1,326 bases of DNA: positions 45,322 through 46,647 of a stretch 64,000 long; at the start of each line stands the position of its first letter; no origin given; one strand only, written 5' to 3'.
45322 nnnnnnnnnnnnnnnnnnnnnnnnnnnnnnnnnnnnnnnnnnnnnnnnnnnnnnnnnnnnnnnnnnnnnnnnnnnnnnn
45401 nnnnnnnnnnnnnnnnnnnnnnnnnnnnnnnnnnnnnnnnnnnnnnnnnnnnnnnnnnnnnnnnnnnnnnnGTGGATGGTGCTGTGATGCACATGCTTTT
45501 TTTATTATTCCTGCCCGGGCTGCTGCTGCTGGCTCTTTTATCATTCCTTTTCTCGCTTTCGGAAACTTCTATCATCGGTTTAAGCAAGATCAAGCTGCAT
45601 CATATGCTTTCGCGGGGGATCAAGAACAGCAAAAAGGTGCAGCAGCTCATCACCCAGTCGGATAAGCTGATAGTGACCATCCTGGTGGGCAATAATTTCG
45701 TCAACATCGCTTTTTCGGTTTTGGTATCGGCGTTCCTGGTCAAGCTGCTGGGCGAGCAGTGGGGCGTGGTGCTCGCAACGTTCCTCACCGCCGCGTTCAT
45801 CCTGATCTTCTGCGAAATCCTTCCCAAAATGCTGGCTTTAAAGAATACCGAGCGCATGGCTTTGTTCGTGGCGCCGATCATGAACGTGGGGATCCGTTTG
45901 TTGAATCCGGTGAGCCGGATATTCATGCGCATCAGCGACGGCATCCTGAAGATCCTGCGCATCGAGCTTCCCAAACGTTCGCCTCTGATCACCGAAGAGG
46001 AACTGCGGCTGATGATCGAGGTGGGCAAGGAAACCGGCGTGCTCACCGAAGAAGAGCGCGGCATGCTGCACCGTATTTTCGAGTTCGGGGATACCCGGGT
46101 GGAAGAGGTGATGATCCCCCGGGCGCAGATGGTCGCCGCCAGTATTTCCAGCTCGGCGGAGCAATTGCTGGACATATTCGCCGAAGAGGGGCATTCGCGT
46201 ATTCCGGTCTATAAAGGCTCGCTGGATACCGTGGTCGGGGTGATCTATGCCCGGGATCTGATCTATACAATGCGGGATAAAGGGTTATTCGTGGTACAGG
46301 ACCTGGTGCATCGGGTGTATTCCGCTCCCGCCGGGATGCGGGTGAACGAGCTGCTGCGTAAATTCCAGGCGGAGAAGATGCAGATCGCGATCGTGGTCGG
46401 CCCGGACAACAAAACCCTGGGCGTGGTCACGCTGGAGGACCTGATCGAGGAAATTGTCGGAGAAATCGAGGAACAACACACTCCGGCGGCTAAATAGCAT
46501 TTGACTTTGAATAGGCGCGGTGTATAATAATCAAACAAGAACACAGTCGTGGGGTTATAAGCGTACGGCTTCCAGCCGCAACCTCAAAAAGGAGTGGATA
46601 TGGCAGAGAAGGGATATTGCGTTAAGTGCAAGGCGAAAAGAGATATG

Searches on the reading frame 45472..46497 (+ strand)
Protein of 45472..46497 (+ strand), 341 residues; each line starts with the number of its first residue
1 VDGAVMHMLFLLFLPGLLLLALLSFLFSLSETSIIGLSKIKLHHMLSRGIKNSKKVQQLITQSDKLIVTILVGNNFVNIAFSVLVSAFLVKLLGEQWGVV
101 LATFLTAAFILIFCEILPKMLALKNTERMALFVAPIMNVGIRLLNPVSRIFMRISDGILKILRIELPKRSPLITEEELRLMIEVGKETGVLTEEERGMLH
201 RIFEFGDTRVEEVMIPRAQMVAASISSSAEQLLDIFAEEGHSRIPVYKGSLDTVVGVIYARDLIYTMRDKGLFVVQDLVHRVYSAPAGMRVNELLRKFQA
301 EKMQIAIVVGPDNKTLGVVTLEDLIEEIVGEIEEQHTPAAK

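Call 4: search_protein_families(library=pfam, proteins=[window:45472-46497:+])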
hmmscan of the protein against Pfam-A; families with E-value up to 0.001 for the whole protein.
window:45472-46497:+ (341 aa): 3 families
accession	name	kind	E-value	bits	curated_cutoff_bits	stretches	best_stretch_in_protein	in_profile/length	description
PF01595.25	CNNM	-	1.4e-48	165.4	28.4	1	18-195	4-181/181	Cyclin M transmembrane N-terminal domain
PF00571.33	CBS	-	5.6e-15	55.8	24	2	210-266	1-54/57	CBS domain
PF06738.18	ThrE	-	0.00087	19.2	26.3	1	37-124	69-157/241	Putative threonine/serine exporter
